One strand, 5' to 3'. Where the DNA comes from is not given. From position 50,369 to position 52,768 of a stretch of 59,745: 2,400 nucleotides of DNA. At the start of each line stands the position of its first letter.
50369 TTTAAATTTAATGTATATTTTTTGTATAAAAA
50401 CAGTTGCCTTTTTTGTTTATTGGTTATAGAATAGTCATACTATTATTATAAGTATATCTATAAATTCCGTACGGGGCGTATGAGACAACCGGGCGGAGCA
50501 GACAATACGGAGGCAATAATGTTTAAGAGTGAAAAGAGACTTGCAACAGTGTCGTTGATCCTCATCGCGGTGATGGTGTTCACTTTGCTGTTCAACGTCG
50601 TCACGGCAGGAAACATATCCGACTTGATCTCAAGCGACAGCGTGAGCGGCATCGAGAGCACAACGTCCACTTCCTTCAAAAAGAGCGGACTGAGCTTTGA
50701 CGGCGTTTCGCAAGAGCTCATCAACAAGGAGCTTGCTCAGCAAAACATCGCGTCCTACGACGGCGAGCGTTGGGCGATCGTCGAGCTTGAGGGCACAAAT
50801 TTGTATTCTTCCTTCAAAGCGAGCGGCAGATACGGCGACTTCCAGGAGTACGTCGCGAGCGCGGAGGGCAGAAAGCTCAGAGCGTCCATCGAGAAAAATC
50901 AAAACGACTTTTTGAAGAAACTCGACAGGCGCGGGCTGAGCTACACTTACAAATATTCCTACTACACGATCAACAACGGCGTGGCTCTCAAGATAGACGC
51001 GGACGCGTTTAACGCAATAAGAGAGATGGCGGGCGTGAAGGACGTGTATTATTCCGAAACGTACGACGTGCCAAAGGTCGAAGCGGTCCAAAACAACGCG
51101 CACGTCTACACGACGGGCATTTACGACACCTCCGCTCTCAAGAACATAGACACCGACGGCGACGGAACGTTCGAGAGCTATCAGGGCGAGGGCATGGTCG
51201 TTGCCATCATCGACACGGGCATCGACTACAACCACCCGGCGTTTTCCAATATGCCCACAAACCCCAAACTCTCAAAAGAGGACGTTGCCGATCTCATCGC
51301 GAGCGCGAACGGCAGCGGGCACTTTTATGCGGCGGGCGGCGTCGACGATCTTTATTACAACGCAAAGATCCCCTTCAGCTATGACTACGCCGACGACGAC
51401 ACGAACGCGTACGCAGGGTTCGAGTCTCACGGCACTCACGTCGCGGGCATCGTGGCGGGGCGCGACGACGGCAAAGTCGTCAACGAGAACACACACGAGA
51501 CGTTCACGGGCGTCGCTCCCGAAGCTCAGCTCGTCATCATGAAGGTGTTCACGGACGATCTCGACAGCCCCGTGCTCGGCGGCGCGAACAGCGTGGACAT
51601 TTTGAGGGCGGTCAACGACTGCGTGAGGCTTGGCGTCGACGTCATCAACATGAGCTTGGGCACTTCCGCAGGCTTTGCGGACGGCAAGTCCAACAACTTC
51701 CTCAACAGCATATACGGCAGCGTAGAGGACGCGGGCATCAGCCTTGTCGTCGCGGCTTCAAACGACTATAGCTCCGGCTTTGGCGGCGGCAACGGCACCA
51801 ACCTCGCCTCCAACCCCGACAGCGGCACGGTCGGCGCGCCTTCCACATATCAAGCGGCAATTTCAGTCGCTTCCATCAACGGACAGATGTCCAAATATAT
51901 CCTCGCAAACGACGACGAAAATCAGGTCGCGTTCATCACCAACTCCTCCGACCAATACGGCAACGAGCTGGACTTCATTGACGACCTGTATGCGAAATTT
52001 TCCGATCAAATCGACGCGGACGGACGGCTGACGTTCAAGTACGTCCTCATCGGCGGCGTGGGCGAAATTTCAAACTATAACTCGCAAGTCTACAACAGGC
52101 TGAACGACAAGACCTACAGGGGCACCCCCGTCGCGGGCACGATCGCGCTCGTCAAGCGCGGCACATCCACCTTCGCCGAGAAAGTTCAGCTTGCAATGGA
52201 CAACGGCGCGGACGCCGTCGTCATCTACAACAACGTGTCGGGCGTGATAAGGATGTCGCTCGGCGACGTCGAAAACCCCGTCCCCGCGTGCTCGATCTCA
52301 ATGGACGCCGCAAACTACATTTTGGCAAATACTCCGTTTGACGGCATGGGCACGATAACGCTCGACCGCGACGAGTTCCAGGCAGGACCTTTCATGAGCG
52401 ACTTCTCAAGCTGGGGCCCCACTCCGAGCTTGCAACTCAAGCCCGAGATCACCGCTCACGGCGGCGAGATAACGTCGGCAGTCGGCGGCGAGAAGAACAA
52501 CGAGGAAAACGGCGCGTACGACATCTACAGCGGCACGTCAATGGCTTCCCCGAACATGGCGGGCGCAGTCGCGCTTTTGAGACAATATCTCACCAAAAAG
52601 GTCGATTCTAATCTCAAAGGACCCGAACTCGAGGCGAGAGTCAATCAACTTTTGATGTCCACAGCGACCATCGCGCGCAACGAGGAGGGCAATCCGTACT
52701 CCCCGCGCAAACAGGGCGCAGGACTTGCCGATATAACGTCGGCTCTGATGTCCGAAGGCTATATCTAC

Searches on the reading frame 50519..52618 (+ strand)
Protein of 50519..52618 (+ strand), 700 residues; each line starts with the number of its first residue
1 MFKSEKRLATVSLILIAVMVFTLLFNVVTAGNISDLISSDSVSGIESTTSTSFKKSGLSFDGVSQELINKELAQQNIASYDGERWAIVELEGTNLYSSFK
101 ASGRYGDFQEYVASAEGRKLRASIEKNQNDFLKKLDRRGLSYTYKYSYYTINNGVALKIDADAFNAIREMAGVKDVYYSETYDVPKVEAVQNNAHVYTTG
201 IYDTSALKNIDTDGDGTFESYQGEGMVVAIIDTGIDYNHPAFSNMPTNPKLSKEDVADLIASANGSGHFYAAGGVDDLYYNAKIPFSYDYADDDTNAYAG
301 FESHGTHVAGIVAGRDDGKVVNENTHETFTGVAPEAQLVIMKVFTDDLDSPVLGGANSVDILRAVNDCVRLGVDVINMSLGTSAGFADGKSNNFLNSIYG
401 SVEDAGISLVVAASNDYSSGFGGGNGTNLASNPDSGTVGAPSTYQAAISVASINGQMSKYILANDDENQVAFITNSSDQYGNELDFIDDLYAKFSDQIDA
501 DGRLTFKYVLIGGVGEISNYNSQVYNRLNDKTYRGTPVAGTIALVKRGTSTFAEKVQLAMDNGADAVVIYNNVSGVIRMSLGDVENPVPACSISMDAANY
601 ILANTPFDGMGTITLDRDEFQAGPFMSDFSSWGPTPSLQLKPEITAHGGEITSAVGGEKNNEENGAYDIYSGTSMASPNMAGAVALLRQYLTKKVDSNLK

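Call 38: find_homologous_proteins(query=window:50519-52618:+, max_evalue=1e-30)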
Query window:50519-52618:+ (700 aa): 235 proteins with E <= 1e-30 among 8000 candidates; the best 120 are listed.
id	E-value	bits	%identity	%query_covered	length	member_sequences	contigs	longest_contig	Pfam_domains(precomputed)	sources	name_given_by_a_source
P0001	8.3e-232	789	59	97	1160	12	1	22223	PF06280.19,PF02225.28,PF00082.28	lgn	-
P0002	2.1e-223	762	58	96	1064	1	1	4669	PF06280.19,PF02225.28,PF00082.28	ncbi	ncbi:MAG: S8 family serine peptidase [Christensenellales bacterium]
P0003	6.5e-207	707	57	89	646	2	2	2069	PF02225.28,PF00082.28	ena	-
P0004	9.3e-181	621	51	89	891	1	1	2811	PF06280.19,PF02225.28,PF00082.28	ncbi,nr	ncbi:MAG: S8 family serine peptidase, partial [Clostridia bacterium]|nr:S8 family serine peptidase [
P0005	2.3e-165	570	48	91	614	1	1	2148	PF02225.28,PF00082.28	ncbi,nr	ncbi:MAG: S8 family serine peptidase, partial [Clostridia bacterium]|nr:S8 family serine peptidase [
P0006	9.1e-162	558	57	73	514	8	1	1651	PF02225.28,PF00082.28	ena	-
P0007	4.1e-152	526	48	87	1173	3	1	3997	PF06280.19,PF02225.28,PF00082.28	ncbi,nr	ncbi:MAG: S8 family serine peptidase, partial [Clostridia bacterium]|nr:S8 family serine peptidase [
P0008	8.0e-152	525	56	72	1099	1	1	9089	PF00082.28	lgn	-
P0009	1.2e-150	521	44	99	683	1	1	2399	PF02225.28,PF00082.28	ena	-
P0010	7.1e-150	519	44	98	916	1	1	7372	PF06280.19,PF02225.28,PF00082.28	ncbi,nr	ncbi:MAG: S8 family serine peptidase, partial [Clostridia bacterium]|nr:S8 family serine peptidase [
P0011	1.7e-144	501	58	65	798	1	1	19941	PF05922.22,PF00082.28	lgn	-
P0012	1.1e-143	498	43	99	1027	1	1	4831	PF06280.19,PF02225.28,PF00082.28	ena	-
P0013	2.0e-143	497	46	90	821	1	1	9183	PF02225.28,PF00082.28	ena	-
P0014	6.4e-143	496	52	76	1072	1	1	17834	PF06280.19,PF02225.28,PF04055.28,PF00082.28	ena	-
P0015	1.2e-142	495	43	99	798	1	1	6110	PF02225.28,PF00082.28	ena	-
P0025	8.2e-128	446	57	59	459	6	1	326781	PF05922.22,PF00082.28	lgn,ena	-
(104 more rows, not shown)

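Call 39: find_encoding_contigs(protein=P0001, flank=10000, max_places=3)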
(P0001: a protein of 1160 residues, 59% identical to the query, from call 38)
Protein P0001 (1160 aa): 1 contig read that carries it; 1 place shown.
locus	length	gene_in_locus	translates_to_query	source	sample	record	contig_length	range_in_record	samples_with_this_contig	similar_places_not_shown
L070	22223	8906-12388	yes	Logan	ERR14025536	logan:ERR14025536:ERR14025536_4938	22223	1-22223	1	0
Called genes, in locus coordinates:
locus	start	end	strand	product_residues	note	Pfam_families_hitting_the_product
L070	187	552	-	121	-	PF00589:Phage_integrase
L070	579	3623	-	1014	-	PF00149:Metallophos, PF24406:nSTAND_NTPase4 (weak)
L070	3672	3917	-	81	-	-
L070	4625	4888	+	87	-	-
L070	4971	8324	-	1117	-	-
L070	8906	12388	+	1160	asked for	PF00082:Peptidase_S8, PF02225:PA, PF06280:fn3_5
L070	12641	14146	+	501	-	PF00478:IMPDH, PF00571:CBS (faint)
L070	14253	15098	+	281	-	PF06888:Put_Phosphatase (weak), PF12710:HAD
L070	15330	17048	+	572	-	PF12773:DZR, PF13240:Zn_Ribbon_1 (weak), PF13248:Zn_ribbon_3 (faint), PF17032:Zn_ribbon_15 (faint), PF24460:DUF7575 (faint), PF13240:Zn_Ribbon_1 (weak)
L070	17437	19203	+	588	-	PF07973:tRNA_SAD, PF00587:tRNA-synt_2b, PF03129:HGTP_anticodon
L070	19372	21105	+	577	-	PF07690:MFS_1, PF13347:MFS_2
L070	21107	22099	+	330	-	PF00149:Metallophos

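Call 40: find_encoding_contigs(protein=P0025, flank=10000, max_places=3)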
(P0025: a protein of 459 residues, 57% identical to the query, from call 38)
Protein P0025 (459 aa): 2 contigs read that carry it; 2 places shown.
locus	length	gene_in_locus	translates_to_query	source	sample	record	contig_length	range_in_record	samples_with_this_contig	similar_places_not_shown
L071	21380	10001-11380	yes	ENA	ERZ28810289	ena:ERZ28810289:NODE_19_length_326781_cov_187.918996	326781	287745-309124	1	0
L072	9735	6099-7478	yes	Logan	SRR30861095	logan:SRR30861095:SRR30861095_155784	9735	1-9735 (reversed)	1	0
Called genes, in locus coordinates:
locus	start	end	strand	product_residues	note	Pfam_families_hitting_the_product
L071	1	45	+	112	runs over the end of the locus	-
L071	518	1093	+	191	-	-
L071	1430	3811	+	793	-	PF09479:Flg_new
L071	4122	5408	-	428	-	PF01979:Amidohydro_1, PF07969:Amidohydro_3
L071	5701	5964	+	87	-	-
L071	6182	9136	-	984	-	-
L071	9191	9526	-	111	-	-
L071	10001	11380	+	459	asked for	PF05922:Inhibitor_I9 (faint), PF00082:Peptidase_S8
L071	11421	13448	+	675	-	-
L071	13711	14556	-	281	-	-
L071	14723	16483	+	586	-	PF07690:MFS_1, PF13347:MFS_2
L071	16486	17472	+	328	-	PF00149:Metallophos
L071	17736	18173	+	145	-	PF22381:Staph_reg_Sar_Rot, PF01047:MarR, PF12802:MarR_2 (weak), PF13412:HTH_24 (weak)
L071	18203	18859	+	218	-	PF07505:DUF5131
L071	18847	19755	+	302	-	PF04055:Radical_SAM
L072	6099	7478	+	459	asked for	PF05922:Inhibitor_I9 (faint), PF00082:Peptidase_S8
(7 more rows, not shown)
